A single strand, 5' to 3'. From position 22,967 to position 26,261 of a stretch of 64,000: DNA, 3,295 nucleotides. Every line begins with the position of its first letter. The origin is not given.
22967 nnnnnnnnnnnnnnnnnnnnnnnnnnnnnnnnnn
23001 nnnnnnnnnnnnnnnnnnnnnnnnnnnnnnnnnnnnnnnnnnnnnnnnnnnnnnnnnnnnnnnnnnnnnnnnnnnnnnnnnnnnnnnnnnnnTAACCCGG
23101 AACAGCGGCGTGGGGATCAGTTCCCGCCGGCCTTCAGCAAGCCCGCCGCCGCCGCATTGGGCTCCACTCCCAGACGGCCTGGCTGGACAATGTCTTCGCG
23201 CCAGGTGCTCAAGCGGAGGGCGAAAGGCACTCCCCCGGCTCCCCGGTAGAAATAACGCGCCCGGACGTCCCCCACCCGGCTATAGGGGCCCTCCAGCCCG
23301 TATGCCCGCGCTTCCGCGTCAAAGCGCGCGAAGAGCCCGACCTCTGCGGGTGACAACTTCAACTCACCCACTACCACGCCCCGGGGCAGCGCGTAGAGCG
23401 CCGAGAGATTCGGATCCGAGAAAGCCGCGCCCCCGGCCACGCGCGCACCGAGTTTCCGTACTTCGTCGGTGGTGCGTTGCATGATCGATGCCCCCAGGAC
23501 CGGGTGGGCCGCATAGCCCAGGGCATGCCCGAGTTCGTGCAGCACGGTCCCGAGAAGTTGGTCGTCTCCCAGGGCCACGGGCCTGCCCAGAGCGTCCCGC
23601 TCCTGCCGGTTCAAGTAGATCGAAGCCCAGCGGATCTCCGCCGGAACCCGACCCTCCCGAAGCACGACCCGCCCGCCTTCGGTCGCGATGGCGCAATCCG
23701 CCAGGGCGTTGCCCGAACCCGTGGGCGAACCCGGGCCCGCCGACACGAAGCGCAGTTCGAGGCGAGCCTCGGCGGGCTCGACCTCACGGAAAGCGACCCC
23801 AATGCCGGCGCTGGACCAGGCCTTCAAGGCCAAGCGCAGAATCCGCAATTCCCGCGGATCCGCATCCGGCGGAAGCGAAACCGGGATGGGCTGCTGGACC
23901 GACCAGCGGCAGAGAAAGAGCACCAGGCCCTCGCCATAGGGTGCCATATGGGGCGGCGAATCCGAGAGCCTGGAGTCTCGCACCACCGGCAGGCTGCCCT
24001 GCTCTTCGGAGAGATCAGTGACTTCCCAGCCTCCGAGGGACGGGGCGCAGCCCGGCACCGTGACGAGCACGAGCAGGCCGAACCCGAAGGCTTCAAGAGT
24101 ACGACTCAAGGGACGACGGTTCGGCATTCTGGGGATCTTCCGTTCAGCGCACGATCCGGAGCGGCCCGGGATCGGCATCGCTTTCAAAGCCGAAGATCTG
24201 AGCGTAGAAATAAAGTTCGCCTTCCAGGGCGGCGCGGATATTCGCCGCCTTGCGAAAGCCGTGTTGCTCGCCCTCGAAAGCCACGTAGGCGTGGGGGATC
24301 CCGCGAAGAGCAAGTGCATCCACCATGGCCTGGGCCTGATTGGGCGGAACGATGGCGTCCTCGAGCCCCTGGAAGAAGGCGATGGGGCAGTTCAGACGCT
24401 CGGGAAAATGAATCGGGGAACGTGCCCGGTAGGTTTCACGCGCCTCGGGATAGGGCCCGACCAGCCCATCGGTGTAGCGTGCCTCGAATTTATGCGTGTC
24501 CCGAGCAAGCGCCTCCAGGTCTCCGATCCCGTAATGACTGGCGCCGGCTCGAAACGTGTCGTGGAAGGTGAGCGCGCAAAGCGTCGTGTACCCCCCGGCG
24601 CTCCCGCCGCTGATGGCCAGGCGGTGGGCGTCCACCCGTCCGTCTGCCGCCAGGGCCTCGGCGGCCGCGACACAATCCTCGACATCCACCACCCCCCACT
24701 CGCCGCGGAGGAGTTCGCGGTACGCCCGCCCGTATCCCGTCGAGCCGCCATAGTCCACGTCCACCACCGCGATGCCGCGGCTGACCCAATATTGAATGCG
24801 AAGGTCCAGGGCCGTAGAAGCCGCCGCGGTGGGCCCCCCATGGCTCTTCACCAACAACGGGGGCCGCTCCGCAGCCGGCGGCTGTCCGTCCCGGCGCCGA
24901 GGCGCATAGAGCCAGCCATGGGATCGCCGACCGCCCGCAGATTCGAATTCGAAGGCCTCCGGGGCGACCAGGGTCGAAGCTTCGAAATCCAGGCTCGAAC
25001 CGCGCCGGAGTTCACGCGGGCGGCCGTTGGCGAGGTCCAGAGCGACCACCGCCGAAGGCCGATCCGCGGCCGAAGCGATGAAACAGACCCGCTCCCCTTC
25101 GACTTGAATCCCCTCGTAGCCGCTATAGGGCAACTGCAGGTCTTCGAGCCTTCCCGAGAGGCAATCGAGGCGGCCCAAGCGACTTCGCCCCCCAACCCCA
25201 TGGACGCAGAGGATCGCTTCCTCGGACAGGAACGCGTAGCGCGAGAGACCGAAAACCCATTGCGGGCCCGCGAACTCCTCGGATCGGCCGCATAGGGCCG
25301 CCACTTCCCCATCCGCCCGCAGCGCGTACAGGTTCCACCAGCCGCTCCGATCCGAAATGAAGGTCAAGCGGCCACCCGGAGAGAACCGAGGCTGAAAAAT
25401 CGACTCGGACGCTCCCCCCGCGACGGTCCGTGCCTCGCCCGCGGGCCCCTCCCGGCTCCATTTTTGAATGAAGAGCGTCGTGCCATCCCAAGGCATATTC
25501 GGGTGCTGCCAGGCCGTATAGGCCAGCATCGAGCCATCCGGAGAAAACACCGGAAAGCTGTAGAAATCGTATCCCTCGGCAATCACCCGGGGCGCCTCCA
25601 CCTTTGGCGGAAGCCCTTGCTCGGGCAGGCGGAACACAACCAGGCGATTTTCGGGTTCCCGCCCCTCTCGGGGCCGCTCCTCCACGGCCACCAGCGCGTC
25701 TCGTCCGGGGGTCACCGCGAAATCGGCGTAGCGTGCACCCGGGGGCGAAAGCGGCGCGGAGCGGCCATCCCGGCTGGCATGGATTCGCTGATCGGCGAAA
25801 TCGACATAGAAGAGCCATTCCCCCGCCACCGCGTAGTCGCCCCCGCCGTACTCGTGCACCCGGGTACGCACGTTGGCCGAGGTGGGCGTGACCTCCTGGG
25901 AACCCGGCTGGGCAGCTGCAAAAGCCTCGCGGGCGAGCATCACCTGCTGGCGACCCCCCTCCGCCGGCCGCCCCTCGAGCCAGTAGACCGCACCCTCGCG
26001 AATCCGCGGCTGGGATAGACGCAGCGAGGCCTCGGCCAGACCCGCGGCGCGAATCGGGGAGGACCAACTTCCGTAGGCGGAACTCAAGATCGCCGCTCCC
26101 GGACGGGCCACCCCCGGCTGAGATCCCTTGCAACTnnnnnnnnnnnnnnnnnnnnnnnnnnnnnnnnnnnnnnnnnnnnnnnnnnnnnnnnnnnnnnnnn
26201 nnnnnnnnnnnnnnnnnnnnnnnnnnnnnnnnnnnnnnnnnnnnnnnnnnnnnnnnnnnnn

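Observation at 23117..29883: comEC-exosortase-membrane partner-S9 peptidase-metalloprotease string with no visible sorting-signal substrate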

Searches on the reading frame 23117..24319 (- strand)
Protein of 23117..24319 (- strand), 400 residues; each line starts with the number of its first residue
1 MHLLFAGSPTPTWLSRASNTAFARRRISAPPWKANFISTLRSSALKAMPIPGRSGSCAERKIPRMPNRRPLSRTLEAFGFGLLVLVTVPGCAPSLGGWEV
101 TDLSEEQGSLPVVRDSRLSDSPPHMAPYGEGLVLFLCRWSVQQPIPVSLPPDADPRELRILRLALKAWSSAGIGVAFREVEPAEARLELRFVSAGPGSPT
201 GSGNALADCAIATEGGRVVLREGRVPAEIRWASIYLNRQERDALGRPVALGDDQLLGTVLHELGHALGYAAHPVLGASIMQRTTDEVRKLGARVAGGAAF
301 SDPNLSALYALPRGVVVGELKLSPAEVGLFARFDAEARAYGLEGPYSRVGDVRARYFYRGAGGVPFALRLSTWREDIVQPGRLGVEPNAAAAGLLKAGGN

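Call 3: search_protein_families(library=ncbifam, proteins=[window:23117-24319:-], max_evalue=0.01)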
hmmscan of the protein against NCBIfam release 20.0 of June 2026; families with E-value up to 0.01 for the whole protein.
window:23117-24319:- (400 aa): 0 families

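Call 4: search_protein_families(library=pfam, proteins=[window:23117-24319:-], max_evalue=0.01)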
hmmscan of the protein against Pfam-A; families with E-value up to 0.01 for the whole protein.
window:23117-24319:- (400 aa): 1 family
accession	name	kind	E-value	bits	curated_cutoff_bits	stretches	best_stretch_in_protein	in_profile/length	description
PF00413.30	Peptidase_M10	-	0.00014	22.3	24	1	159-285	25-137/159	Matrixin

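Call 7: search_protein_families(library=ncbifam, proteins=[window:23117-24127:-], max_evalue=10)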
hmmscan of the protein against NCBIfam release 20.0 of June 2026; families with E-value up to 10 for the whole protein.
window:23117-24127:- (336 aa): 2 families
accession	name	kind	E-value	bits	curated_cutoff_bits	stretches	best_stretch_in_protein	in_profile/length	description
NF050131.1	BGluronaseAbsR1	equivalog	0.015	14.3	650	1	96-134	77-115/361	beta-glucuronidase AbsR1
NF038122.1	metallo_LGF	subfamily_domain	0.13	12.2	80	1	183-205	135-157/274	NF038122 family metalloprotease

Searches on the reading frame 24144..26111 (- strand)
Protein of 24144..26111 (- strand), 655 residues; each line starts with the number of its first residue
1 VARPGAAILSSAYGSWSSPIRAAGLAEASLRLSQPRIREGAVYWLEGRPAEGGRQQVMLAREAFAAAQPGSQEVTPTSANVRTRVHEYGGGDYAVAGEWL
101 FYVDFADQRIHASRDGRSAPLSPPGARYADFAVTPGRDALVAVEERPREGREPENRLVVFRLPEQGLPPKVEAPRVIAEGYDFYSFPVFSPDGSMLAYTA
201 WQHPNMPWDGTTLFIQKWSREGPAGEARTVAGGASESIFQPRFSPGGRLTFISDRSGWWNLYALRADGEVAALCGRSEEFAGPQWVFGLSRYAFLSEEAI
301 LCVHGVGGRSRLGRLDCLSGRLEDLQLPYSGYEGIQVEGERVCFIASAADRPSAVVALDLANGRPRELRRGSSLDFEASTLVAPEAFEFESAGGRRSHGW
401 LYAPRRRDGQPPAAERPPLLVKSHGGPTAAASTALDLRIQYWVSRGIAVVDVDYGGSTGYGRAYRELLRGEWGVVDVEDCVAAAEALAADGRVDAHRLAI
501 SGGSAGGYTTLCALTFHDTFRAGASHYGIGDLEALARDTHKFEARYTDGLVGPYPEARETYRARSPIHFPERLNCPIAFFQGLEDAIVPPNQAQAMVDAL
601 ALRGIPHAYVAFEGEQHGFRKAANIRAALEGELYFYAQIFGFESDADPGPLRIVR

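Call 3: search_protein_families(library=ncbifam, proteins=[window:24144-26111:-], max_evalue=0.01)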
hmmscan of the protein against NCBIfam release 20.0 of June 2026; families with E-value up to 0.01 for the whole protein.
window:24144-26111:- (655 aa): 10 families
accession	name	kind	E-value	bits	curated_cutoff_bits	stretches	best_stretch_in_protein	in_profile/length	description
NF053518.1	DipepPtdsDpp5Prph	equivalog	2.4e-24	85.9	900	1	307-623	319-637/655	dipeptidyl-peptidase Dpp5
NF033523.0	lasso_peptidase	equivalog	2.3e-13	49.8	400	1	342-623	337-620/638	Atxe2 family lasso peptide isopeptidase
NF052354.1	EstLipQMycob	equivalog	2.4e-09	36.3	700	1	473-630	215-387/418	esterase LipQ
NF050058.1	e_dPHAscl_type1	hypoth_equivalog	3.4e-08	33.3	150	1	398-600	9-204/276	extracellular catalytic domain type 1 short-chain-length polyhydroxyalkanoate depolymerase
NF007857.0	PRK10566.1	equivalog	1.1e-07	31.9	201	1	477-607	88-219/249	esterase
NF002183.0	PRK01029.1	equivalog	1.1e-05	24.7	405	1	212-272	256-318/429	Tol-Pal system protein TolB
TIGR01840.1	esterase_phb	subfamily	0.00011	21.8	107.85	1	475-600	77-195/213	PHB depolymerase family esterase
TIGR02800.1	propeller_TolB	equivalog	0.00058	18.9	343.15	0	240-297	283-342/418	Tol-Pal system beta propeller repeat protein TolB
NF050057.1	e_dPHAmcl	equivalog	0.0012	18.2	270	0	575-623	192-240/252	extracellular medium-chain-length polyhydroxyalkanoate depolymerase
NF047920.1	lactonase_UilS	equivalog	0.0088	15.8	400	0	440-533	46-135/285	UilS family quorum-quenching N-acyl-homoserine lactonase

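Call 4: search_protein_families(library=pfam, proteins=[window:24144-26111:-], max_evalue=0.01)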
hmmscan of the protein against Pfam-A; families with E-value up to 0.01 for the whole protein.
window:24144-26111:- (655 aa): 6 families
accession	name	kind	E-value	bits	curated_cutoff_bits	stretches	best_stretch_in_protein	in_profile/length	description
PF00326.27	Peptidase_S9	-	2.3e-48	164.9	22.6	1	435-641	3-211/213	Prolyl oligopeptidase family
PF20434.5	BD-FAE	-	5.8e-08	32.9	26.8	1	474-600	67-215/215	BD-FAE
PF01738.24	DLH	-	9.6e-08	32.3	21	1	478-624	79-193/217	Dienelactone hydrolase family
PF05448.18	AXE1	-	4.1e-06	26.2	21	0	479-526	159-206/321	Acetyl xylan esterase (AXE1)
PF07676.18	PD40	-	1.2e-05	25.5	20.9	0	186-199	13-26/38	WD40-like Beta Propeller Repeat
PF10503.15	Esterase_PHB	-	0.00024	20.9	23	1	413-530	12-132/219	Esterase PHB depolymerase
